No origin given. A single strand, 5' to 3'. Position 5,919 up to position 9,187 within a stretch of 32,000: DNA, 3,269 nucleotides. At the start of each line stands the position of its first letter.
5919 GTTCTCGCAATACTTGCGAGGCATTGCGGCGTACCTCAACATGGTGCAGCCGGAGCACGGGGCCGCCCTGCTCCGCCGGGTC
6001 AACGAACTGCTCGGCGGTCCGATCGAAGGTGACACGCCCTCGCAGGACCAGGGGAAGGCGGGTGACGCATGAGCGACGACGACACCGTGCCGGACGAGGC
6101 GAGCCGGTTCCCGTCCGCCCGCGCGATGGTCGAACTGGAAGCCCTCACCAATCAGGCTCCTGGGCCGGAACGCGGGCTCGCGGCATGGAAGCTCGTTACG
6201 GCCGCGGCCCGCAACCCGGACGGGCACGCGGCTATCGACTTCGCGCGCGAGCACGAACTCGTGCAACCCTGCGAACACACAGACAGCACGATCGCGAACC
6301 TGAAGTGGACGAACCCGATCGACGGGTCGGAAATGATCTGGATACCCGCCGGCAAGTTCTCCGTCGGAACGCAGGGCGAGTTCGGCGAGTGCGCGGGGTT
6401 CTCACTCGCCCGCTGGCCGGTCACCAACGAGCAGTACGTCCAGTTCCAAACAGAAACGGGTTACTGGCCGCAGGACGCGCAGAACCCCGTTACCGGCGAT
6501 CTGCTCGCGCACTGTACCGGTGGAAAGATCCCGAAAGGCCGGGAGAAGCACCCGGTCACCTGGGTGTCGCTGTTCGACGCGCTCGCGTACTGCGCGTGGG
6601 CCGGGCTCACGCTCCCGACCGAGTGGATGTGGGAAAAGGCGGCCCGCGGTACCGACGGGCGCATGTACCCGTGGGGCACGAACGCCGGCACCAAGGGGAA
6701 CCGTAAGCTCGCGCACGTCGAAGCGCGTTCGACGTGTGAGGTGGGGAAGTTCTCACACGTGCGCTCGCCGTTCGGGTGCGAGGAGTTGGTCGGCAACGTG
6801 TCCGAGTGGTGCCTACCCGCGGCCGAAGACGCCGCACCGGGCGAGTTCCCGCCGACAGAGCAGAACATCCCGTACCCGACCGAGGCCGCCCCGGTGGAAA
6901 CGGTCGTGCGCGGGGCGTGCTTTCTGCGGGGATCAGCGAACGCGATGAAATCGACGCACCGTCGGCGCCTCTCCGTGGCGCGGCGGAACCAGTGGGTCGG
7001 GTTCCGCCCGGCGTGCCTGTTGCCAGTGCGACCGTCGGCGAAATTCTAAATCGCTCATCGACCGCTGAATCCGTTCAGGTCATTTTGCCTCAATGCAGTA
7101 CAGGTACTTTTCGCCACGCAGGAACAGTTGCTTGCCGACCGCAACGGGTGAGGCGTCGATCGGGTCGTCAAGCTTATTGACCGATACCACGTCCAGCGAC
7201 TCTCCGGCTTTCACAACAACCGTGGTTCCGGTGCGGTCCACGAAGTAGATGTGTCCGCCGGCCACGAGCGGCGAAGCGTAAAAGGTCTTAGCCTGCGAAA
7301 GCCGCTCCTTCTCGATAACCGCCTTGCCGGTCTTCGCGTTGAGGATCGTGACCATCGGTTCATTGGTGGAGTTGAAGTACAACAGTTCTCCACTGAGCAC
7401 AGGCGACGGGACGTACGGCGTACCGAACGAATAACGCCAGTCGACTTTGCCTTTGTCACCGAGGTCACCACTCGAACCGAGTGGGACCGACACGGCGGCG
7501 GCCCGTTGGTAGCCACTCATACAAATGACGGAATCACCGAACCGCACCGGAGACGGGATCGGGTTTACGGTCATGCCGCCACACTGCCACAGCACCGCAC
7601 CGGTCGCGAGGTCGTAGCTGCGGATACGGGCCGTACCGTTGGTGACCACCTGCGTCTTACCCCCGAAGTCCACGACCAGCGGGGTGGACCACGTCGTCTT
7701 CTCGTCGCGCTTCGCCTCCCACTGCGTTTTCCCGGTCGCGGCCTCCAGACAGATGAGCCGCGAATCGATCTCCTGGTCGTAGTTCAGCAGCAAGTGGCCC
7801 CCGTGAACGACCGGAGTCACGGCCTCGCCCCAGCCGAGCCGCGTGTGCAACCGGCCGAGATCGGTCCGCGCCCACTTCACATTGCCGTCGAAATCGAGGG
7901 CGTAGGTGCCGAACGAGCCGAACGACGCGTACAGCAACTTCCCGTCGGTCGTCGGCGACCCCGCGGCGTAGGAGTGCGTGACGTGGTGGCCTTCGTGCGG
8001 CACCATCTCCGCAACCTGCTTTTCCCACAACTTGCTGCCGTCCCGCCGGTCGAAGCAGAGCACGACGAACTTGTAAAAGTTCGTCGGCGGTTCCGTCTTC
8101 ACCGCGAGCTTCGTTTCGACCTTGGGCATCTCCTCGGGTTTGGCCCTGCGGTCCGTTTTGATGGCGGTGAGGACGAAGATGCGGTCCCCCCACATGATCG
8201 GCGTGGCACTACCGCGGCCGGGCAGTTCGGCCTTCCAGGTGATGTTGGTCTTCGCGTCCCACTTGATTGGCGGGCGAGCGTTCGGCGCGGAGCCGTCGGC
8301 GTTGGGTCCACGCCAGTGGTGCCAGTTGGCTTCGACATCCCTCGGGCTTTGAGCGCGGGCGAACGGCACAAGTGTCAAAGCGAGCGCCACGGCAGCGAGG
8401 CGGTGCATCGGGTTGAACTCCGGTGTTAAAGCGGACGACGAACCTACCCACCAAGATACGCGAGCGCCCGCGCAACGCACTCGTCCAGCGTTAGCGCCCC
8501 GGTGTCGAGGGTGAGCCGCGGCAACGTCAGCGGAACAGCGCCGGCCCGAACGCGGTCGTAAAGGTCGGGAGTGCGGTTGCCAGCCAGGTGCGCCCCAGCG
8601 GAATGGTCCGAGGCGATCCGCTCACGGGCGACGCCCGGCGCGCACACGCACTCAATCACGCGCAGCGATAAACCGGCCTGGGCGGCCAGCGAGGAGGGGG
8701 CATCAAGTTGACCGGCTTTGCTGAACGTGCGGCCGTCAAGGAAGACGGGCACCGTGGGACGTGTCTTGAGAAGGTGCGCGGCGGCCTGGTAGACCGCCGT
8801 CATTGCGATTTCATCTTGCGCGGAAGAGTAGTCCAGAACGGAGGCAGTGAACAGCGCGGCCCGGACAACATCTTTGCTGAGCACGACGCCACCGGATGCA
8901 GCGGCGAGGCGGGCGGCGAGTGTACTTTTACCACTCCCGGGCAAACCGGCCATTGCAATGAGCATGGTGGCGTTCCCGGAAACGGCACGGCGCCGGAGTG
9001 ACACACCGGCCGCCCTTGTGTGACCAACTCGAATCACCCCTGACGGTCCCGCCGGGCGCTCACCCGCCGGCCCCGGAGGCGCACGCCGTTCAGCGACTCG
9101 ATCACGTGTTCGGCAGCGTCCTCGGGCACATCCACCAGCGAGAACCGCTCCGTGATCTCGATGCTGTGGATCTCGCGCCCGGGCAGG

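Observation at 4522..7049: Retron-type reverse transcriptase translationally coupled to a non-catalytic SUMF1/FGE-fold protein: candidate undescribed RT-based system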

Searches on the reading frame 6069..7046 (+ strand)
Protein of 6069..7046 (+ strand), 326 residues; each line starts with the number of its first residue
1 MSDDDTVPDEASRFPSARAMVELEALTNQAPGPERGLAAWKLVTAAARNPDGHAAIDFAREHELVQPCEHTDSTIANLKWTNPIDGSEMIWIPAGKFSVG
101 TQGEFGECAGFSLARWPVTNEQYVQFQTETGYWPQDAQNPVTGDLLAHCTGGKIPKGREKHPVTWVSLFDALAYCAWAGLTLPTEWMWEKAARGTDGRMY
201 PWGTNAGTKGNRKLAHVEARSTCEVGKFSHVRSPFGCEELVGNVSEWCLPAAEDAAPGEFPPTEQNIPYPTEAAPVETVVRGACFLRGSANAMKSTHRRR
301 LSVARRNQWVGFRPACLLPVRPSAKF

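Call 4: search_protein_families(library=pfam, proteins=[window:6069-7046:+], max_evalue=0.1)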
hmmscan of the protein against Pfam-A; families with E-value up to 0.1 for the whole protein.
window:6069-7046:+ (326 aa): 1 family
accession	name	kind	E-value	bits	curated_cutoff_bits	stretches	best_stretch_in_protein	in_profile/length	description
PF03781.23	FGE-sulfatase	-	1e-37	130.6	23.3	1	87-313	3-252/255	Sulfatase-modifying factor enzyme 1-like domain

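Call 5: search_protein_families(library=padloc, proteins=[window:6069-7046:+], max_evalue=0.1)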
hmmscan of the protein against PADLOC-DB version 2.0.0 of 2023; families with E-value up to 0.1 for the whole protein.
window:6069-7046:+ (326 aa): 0 families

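Call 6: search_protein_families(library=ncbifam, proteins=[window:6069-7046:+], max_evalue=0.1)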
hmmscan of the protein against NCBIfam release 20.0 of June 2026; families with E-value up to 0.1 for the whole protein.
window:6069-7046:+ (326 aa): 4 families
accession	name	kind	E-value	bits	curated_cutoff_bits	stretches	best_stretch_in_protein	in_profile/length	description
TIGR03440.2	egtB_TIGR03440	equivalog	2.1e-16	60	360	1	128-315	223-413/413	ergothioneine biosynthesis protein EgtB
NF041186.1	SenA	equivalog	5.5e-14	52.3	420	1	108-314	201-380/382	selenoneine synthase SenA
TIGR03525.2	GldK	equivalog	5.1e-06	26.1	350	1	180-313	256-402/408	T9SS ring complex lipoprotein PorK/GldK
TIGR04344.1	ovoA_Nterm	equivalog_domain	0.00049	19.1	400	1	166-287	300-418/444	5-histidylcysteine sulfoxide synthase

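Call 36: search_solved_structures(query=window:6069-7046:+, max_evalue=0.001, show_alignments=2)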
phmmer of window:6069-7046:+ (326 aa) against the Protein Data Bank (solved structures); distinct sequences matched with E-value up to 0.001: 20.
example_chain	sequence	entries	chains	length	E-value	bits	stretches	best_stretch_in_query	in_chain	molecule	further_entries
8u41_A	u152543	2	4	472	7.7e-14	54.7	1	160-317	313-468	Selenoxide synthase OvsA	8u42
8ux5_A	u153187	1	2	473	1e-13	54.3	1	160-316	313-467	Selenoxide synthase OvsA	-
7ml6_A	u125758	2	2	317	7.9e-13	51.4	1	155-213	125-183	CalU17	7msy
6vqp_A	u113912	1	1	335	9.7e-13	51.1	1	155-213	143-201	CalU17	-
1y1e_X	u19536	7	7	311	2.4e-11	46.5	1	157-212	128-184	C-alpha-formyglycine-generating enzyme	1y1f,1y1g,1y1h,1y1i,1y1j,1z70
2aft_X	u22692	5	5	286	2.5e-11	46.4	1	157-212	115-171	Sulfatase modifying factor 1 | Sulfatase-modifying factor 1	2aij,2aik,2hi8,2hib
2aii_X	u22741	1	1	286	2.6e-11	46.4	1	157-212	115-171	Sulfatase modifying factor 1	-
2afy_X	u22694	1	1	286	2.6e-11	46.4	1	157-212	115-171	Sulfatase modifying factor 1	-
1y4j_A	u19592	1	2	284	2.6e-11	46.3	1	156-249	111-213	Sulfatase modifying factor 2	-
5ssx_A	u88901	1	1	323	2.8e-11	46.2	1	157-212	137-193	Formylglycine-generating enzyme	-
8aru_A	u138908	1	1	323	3e-11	46.1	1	157-212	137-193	Formylglycine-generating enzyme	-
31dc_A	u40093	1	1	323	3.2e-11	46.1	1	157-212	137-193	Formylglycine-generating enzyme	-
5ssy_A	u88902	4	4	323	3.2e-11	46.1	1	157-212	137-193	Formylglycine-generating enzyme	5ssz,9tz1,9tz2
7spq_A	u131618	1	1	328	4.5e-11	45.6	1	107-250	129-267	Serine/threonine kinase ToxD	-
6s07_A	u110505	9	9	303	4.9e-11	45.5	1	156-286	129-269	Formylglycine-generating enzyme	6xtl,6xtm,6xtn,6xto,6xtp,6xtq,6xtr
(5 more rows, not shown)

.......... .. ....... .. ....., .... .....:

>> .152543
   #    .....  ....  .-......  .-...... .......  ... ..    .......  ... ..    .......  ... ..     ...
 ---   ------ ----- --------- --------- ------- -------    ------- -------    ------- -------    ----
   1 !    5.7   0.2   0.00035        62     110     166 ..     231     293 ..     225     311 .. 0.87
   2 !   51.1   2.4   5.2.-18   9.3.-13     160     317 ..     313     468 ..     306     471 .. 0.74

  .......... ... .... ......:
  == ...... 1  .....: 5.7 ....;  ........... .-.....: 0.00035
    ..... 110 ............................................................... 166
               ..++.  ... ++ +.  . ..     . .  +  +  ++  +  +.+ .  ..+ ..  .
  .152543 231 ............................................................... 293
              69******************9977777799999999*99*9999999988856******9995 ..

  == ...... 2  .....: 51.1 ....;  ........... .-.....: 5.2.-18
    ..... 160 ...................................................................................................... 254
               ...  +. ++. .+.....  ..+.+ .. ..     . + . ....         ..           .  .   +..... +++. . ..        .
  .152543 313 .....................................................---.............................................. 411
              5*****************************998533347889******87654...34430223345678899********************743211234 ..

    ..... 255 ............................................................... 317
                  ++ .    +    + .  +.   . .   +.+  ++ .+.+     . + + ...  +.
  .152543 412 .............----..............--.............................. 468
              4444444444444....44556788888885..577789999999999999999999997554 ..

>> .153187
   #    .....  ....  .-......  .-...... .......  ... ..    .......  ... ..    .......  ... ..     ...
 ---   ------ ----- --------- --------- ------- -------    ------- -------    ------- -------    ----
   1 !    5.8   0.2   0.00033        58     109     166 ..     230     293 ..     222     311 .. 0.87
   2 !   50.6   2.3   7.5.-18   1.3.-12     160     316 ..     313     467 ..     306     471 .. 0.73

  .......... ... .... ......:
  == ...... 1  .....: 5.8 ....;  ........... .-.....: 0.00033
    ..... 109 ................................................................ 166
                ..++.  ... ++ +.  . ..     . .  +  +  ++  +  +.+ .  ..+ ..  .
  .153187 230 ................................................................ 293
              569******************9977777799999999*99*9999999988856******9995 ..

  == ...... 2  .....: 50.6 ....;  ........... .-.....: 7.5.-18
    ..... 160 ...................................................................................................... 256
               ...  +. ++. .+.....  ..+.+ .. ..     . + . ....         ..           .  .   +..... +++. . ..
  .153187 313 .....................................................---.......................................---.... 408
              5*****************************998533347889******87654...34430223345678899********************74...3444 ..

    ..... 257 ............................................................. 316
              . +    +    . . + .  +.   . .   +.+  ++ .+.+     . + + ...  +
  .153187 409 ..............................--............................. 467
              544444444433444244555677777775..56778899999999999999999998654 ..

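Call 70: find_homologous_proteins(query=window:6069-7046:+, max_evalue=1e-10)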
Query window:6069-7046:+ (326 aa): 673 proteins with E <= 1e-10 among 2264 candidates; the best 120 are listed.
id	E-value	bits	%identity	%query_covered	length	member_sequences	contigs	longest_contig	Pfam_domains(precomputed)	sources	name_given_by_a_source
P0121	3.7e-227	771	100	100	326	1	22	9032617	PF03781.23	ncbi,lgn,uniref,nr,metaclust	ncbi:Serine/threonine-protein kinase pkn1 [Gemmata obscuriglobus]|uniref:Sulfatase-modifying factor 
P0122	5.1e-208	708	92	98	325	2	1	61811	PF03781.23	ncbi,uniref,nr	ncbi:formylglycine-generating enzyme family protein [Gemmata sp. JC717]|uniref:formylglycine-generat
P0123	7.1e-182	622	81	98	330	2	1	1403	PF03781.23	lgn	-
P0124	2.1e-176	604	79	98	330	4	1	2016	PF03781.23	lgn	-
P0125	2.6e-175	601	77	99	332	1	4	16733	PF03781.23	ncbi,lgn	ncbi:MAG TPA: SUMF1/EgtB/PvdO family nonheme iron enzyme [Gemmata sp.]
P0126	1.4e-152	526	70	99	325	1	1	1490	PF03781.23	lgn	-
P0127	9.7e-151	520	71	97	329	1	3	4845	PF03781.23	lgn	-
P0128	5.8e-140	484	66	97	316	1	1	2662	PF03781.23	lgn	-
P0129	8.9e-140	484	67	98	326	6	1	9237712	PF03781.23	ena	-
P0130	2.0e-138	479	67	97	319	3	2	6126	PF03781.23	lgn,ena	-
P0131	3.9e-135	468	66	96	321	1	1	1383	PF03781.23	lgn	-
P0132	1.0e-134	467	65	98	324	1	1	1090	PF03781.23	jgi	jgi:serine/threonine-protein kinase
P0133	2.1e-134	466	65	98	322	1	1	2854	PF03781.23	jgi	jgi:serine/threonine-protein kinase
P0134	3.1e-134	465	65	99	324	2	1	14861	PF03781.23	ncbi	-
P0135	6.0e-134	465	64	98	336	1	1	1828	PF03781.23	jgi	jgi:serine/threonine-protein kinase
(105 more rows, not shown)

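Call 96: predict_structure(alignment_id=A10)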
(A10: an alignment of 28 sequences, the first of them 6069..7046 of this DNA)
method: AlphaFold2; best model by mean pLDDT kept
length: 326 residues; sequences in the alignment: 28
mean_pLDDT: 67.0   pTM: 0.75
mean pLDDT of the five models: 67.0, 66.1, 64.7, 63.4, 63.1
residues with pLDDT >= 90: 66; 70-90: 96; 50-70: 75; < 50: 89
segments of 3 or more residues with pLDDT < 50: 1-3, 136-145, 195-220, 229-243, 276-308
pLDDT, mean of each block of 10 residues (from residue 1): 53 80 93 92 89 91 90 73 92 77 75 86 89 56 47 77 74 88 77 50 36 33 54 44 56 69 60 46 36 30 39 87 79
secondary structure, 60 per line:
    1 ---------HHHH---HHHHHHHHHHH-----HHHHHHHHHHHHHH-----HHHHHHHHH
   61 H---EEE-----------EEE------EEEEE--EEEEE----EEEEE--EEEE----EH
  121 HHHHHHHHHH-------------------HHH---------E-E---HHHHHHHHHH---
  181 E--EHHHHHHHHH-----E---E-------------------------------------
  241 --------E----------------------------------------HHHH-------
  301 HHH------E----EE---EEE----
elements in order: H10-13 H17-27 H33-46 H52-61 E65-67 E79-81 E88-92 E95-99 E104-108 E111-114 H120-130 H168-177 H185-193 H290-293 E320-322

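Call 100: fold_search(model_id=the predicted structure, library=pdb)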
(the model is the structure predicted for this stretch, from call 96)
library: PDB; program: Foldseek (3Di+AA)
matches with E <= 10: 203; with E <= 0.001: 59
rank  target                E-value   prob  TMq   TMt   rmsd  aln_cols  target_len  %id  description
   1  5nyy                  1.6e-07  1.00  0.44  0.50   8.0       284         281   25  Formylglycine generating enzyme from T. curvata in complex with Cd(II) (released 2017-06-07)
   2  7spq                  1.9e-07  1.00  0.42  0.43  14.9       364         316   22  Crystal structure of Burkholderia glumae toxoflavin biosynthesis protein ToxD (released 2023-05-10)
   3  6xtp_A                2.7e-07  1.00  0.46  0.49   8.4       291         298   26  Crystal structure reveals non-coordinative binding of O2 to the copper center of the formylglycine-generating enzyme - (released 2021-01-27)
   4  5nxl                  3.6e-07  1.00  0.37  0.42   7.0       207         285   28  Formylglycine generating enzyme from T. curvata in complex with Ag(I) (released 2017-06-07)
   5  2q17_E                4.0e-07  1.00  0.44  0.49   7.9       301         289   22  Formylglycine Generating Enzyme from Streptomyces coelicolor (released 2008-04-01)
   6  2q17_B                4.3e-07  1.00  0.43  0.48   8.2       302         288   23  Formylglycine Generating Enzyme from Streptomyces coelicolor (released 2008-04-01)
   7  2q17_C                5.4e-07  1.00  0.45  0.50   7.6       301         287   22  Formylglycine Generating Enzyme from Streptomyces coelicolor (released 2008-04-01)
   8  8u41_B                5.7e-07  1.00  0.39  0.30  20.0       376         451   21  OvsA from Halomonas utahensis, an ovoselenol-biosynthetic selenoxide synthase in complex with histidine (released 2024-07-17)
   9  2aii_X                6.0e-07  1.00  0.38  0.45   6.3       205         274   25  wild-type Formylglycine generating enzyme reacted with iodoacetamide (released 2005-12-13)
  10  6s07_A                6.0e-07  1.00  0.40  0.43  10.3       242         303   25  Structure of formylglycine-generating enzyme at 1.04 A in complex with copper and substrate reveals an acidic pocket f (released 2019-06-26)
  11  6muj_D                6.0e-07  1.00  0.42  0.46   8.8       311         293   23  Formylglycine generating enzyme bound to copper (released 2019-02-27)
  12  2afy_X                7.2e-07  1.00  0.39  0.46   6.4       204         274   26  Formylglycine generating enzyme C341S mutant (released 2005-12-13)
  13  2q17_D                7.2e-07  1.00  0.44  0.49   8.4       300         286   23  Formylglycine Generating Enzyme from Streptomyces coelicolor (released 2008-04-01)
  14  5ssx_A                8.0e-07  1.00  0.45  0.51   7.5       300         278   23  Crystal Structure human formylglycine generating enzyme E130D mutant (released 2023-08-23)
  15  1y1h_X                8.5e-07  1.00  0.44  0.52   7.8       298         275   23  human formylglycine generating enzyme, oxidised Cys refined as hydroperoxide (released 2005-05-31)
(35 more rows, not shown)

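Call 109: find_related_loci(query=A10, collection=viral_contigs, flank=6000)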
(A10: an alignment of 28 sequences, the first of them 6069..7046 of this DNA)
Query A10 (326 aa) in viral_contigs; peptide patterns used: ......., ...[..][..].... (x = any residue, [..] = any of these).
65 stretches matched a pattern; 38 encode a relative of the query (tblastn E <= 1e-3); 38 distinct loci.
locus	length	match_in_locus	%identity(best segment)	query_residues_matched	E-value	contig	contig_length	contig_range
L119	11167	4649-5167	35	69-253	7e-25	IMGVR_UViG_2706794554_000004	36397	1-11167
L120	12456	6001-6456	39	88-247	8e-25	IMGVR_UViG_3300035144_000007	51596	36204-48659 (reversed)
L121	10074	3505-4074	33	69-246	1e-20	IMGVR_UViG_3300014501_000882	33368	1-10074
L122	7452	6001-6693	29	85-315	4e-18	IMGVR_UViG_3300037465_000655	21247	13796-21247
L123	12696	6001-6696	30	86-318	3e-17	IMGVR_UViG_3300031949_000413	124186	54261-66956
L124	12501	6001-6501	33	111-249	2e-16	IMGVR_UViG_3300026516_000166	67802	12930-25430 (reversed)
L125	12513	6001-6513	33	69-247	2e-15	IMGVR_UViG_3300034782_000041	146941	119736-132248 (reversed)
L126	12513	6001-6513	33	69-247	2e-15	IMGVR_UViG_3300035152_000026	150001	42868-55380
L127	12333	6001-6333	37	158-248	3e-14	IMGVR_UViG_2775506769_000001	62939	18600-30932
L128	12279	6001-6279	45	157-247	3e-13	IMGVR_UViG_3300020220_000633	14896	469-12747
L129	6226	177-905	25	89-289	8e-11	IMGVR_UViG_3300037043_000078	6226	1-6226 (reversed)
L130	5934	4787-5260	32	166-315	3e-9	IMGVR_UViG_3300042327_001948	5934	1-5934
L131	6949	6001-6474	32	166-315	3e-9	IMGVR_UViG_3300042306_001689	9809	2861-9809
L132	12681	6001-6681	28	89-313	9e-15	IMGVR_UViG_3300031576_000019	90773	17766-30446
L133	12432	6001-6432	29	111-247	1e-8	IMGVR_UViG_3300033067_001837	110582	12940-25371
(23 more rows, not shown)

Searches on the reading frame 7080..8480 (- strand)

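Call 10: search_protein_families(library=pfam, proteins=[window:7080-8480:-], max_evalue=0.01)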
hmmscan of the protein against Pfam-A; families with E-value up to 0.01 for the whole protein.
window:7080-8480:- (466 aa): 3 families
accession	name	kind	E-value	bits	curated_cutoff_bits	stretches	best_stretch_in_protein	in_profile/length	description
PF13360.13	PQQ_2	-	1e-24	87.9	27.6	2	139-387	4-229/233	Outer membrane protein assembly factor BamB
PF13570.13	Beta-prop_ACSF4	-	6.9e-10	39.3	133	1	198-454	70-317/329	Beta-alanine-activating enzyme, beta-propeller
PF01011.28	PQQ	-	2.5e-07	30.2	26.7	0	220-262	50-89/595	Glucose/ethanol/alcohol dehydrogenase, beta-propeller domain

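Call 18: search_protein_families(library=padloc, proteins=[window:7080-8480:-], max_evalue=0.1)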
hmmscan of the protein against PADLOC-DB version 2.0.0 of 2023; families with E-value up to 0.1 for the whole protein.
window:7080-8480:- (466 aa): 0 families

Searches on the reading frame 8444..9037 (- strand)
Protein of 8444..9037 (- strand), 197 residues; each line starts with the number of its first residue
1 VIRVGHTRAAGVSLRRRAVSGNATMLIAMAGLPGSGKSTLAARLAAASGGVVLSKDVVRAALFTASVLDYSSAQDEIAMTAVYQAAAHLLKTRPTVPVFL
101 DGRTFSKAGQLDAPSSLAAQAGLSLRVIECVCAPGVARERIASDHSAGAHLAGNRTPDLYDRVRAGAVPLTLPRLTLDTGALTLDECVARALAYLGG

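Call 10: search_protein_families(library=pfam, proteins=[window:8444-9037:-], max_evalue=0.01)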
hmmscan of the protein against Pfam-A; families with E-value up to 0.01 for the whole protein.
window:8444-9037:- (197 aa): 7 families
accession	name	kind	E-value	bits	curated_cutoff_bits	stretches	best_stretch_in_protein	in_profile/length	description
PF13671.12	AAA_33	-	9.1e-16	58.9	27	1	26-142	1-116/143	AAA domain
PF06414.18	Zeta_toxin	-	7.8e-06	25.9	22.3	1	23-144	15-143/199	Zeta toxin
PF13238.12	AAA_18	-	0.00052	20.9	29.4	1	27-61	1-35/128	AAA domain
PF08433.16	KTI12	-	0.00097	19.2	22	1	25-92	1-70/271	Chromatin associated protein KTI12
PF13521.12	AAA_28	-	0.0015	19.2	27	1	27-70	2-44/164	AAA domain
PF13207.12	AAA_17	-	0.0016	19.2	27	1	31-112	2-90/136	AAA domain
PF13191.12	AAA_16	-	0.0099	16.8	32.6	0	18-79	19-90/167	AAA ATPase domain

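Call 18: search_protein_families(library=padloc, proteins=[window:8444-9037:-], max_evalue=0.1)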
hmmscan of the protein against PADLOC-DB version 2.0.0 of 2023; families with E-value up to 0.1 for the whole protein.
window:8444-9037:- (197 aa): 3 families
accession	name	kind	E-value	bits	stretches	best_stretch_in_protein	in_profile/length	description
PDLC04690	PDC-M51B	-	0.00053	17.8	1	25-56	1-34/191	-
PDLC02911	VakA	-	0.005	15.4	1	26-54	4-32/163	-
PDLC04140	mad8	-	0.0057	14.2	1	19-50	22-53/314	mads_8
